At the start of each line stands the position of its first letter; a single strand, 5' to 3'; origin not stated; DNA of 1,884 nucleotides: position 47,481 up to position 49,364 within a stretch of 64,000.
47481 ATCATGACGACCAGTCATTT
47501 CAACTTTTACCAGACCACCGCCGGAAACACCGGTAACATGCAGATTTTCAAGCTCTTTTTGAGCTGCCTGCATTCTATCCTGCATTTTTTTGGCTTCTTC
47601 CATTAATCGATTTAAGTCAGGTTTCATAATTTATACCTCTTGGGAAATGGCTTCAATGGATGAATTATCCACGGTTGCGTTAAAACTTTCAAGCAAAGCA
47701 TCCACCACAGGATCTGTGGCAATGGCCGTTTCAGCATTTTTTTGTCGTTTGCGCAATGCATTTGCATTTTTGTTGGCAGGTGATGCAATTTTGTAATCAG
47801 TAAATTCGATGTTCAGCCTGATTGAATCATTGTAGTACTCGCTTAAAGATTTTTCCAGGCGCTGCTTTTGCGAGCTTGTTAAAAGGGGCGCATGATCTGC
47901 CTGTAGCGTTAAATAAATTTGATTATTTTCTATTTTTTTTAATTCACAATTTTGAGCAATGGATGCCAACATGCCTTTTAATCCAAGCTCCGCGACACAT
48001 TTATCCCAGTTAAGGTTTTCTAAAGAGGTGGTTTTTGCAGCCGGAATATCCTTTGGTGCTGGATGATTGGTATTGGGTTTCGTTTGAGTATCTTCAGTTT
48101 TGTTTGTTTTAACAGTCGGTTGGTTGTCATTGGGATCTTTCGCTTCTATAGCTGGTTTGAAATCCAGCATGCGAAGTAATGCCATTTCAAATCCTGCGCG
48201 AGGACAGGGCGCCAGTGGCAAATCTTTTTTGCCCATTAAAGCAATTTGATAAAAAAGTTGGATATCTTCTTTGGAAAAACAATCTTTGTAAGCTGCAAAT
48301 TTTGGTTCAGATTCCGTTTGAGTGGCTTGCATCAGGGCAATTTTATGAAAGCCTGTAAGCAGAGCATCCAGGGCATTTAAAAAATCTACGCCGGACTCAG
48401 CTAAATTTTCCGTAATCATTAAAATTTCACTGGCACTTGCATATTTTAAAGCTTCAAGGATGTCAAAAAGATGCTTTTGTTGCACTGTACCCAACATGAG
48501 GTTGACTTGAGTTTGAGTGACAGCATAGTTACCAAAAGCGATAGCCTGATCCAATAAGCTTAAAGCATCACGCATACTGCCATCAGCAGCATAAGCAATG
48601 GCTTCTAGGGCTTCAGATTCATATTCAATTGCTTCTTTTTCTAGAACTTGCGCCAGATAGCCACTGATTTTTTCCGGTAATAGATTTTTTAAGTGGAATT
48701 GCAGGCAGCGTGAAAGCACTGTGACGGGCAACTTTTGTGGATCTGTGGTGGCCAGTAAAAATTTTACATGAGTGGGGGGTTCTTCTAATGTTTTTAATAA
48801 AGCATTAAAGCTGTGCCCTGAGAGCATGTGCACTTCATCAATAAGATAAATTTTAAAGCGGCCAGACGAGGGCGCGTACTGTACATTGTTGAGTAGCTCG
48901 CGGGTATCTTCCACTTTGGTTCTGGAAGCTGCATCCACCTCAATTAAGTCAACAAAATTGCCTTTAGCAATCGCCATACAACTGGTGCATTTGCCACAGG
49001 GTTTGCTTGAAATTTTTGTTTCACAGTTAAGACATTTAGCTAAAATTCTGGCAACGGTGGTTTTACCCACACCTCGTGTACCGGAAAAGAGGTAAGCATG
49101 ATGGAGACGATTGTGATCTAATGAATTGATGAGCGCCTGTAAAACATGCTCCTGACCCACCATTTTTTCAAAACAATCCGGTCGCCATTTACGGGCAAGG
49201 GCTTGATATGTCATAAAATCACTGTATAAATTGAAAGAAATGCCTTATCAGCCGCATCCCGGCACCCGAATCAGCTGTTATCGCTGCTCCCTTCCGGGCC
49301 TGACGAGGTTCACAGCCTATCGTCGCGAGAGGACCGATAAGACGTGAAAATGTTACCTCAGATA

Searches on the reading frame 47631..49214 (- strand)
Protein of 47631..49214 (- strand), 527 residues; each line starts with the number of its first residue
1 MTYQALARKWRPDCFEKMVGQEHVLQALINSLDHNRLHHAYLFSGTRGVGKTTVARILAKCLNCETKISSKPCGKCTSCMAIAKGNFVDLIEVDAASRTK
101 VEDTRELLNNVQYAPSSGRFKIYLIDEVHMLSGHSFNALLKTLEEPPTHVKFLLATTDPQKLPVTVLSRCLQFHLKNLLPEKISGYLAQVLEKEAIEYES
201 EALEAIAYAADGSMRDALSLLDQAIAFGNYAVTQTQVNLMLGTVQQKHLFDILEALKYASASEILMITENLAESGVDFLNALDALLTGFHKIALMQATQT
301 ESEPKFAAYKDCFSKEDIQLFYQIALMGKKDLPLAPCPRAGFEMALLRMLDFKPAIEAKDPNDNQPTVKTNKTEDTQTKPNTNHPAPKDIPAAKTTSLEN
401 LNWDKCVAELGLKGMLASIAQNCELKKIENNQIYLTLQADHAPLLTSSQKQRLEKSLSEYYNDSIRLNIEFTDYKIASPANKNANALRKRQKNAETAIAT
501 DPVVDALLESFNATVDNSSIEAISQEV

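Call 36: search_protein_families(library=pfam, proteins=[window:47631-49214:-], max_evalue=0.001)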
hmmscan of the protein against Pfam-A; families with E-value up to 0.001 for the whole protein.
window:47631-49214:- (527 aa): 13 families
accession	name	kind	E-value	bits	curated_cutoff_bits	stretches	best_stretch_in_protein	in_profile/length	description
PF13177.12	DNA_pol3_delta2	-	5.2e-45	153.8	27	1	20-178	1-160/161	DNA polymerase III, delta subunit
PF22608.2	DNAX_ATPase_lid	-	5.5e-23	80.9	27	1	183-229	2-48/49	DNA polymerase III clamp loader subunit, ATPase lid domain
PF12169.13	DNA_pol3_gamma3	-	3.9e-19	69.3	24.4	1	232-351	1-129/143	DNA polymerase III subunits gamma and tau domain III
PF12170.13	DNA_pol3_tau_5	-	5.6e-18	65.9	28.8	1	396-520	17-142/142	DNA polymerase III tau subunit V interacting with alpha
PF00004.35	AAA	-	7.7e-13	49.5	21.2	1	42-171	2-124/131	ATPase family associated with various cellular activities (AAA)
PF05496.18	RuvB_N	-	1.7e-07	31.6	27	1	11-73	2-68/159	Holliday junction DNA helicase RuvB P-loop domain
PF13401.12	AAA_22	-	5.1e-06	27.3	27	1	42-156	9-122/130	AAA domain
PF07728.20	AAA_5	-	1.3e-05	25.6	22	1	42-149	3-96/139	AAA domain (dynein-related subfamily)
PF13173.12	AAA_14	-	3.5e-05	24.3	27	0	39-154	3-95/129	AAA domain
PF04851.21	ResIII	-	7.1e-05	23.2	22.5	0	100-145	114-152/164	Type III restriction enzyme, res subunit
PF13238.12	AAA_18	-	0.00013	22.8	29.4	1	43-112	3-64/128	AAA domain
PF16193.11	AAA_assoc_2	-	0.00028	21.5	34.3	0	193-230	2-39/81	AAA C-terminal domain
PF03215.21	Rad17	-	0.00079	19.9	23.8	0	8-127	11-140/186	Rad17 P-loop domain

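Call 48: find_homologous_proteins(query=window:47631-49214:-, max_evalue=1e-30)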
Query window:47631-49214:- (527 aa): 8000 proteins with E <= 1e-30 among 8000 candidates; the best 120 are listed.
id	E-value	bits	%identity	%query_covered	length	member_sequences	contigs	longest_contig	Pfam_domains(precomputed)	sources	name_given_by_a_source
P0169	0.0e+0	1172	100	100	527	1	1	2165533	PF12169.14,PF12170.14,PF00004.36,PF13401.13,PF22608.3,PF05496.19,PF13177.13,PF07728.21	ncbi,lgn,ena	-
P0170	7.9e-195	666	60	100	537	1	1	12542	PF12169.14,PF12170.14,PF00004.36,PF13401.13,PF22608.3,PF05496.19,PF13177.13,PF13191.13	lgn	-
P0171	3.6e-186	638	58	100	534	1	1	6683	PF12169.14,PF12170.14,PF00004.36,PF13401.13,PF22608.3,PF05496.19,PF13177.13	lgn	-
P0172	5.3e-183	627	58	100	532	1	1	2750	PF12169.14,PF12170.14,PF13604.13,PF00004.36,PF13401.13,PF22608.3,PF05496.19,PF13177.13,PF07728.21,PF13191.13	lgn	-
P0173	1.5e-181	622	56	100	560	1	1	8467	PF12169.14,PF12170.14,PF00004.36,PF13401.13,PF22608.3,PF05496.19,PF13177.13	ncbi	-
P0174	4.4e-180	618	58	100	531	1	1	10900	PF12169.14,PF12170.14,PF00004.36,PF13401.13,PF22608.3,PF05496.19,PF13177.13,PF13191.13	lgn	-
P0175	4.8e-176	604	55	100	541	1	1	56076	PF12169.14,PF12170.14,PF12362.14,PF00004.36,PF13401.13,PF22608.3,PF05496.19,PF13177.13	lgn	-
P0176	5.6e-174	598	57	100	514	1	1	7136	PF12169.14,PF12170.14,PF00004.36,PF13401.13,PF22608.3,PF05496.19,PF13177.13,PF13191.13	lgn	-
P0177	3.2e-173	595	63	72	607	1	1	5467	PF12169.14,PF12170.14,PF00004.36,PF13401.13,PF22608.3,PF05496.19,PF13177.13,PF07728.21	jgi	-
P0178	2.3e-172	592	54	100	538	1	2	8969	PF12169.14,PF12170.14,PF00004.36,PF13401.13,PF13238.13,PF22608.3,PF05496.19,PF13177.13,PF07728.21,PF04851.22,PF13191.13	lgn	-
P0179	5.4e-171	588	55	97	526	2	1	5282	PF12169.14,PF12170.14,PF00004.36,PF22608.3,PF05496.19,PF13177.13,PF13191.13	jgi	-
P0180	1.3e-170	586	54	99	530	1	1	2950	PF12169.14,PF05970.21,PF12170.14,PF25361.2,PF00004.36,PF13401.13,PF22608.3,PF21960.3,PF05496.19,PF13177.13,PF07728.21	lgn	-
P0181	5.1e-169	581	51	99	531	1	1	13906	PF12169.14,PF12170.14,PF00004.36,PF13401.13,PF22608.3,PF05496.19,PF13177.13,PF07728.21,PF13191.13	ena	-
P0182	6.0e-169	581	53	99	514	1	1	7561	PF12169.14,PF12170.14,PF00004.36,PF13401.13,PF22608.3,PF05496.19,PF13177.13,PF07728.21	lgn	-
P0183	7.2e-169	581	55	98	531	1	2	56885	PF12169.14,PF12170.14,PF00004.36,PF13401.13,PF22608.3,PF05496.19,PF13177.13,PF13191.13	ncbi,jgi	ncbi:MAG: DNA polymerase III subunit gamma/tau [Gammaproteobacteria bacterium]|jgi:DNA polymerase-3 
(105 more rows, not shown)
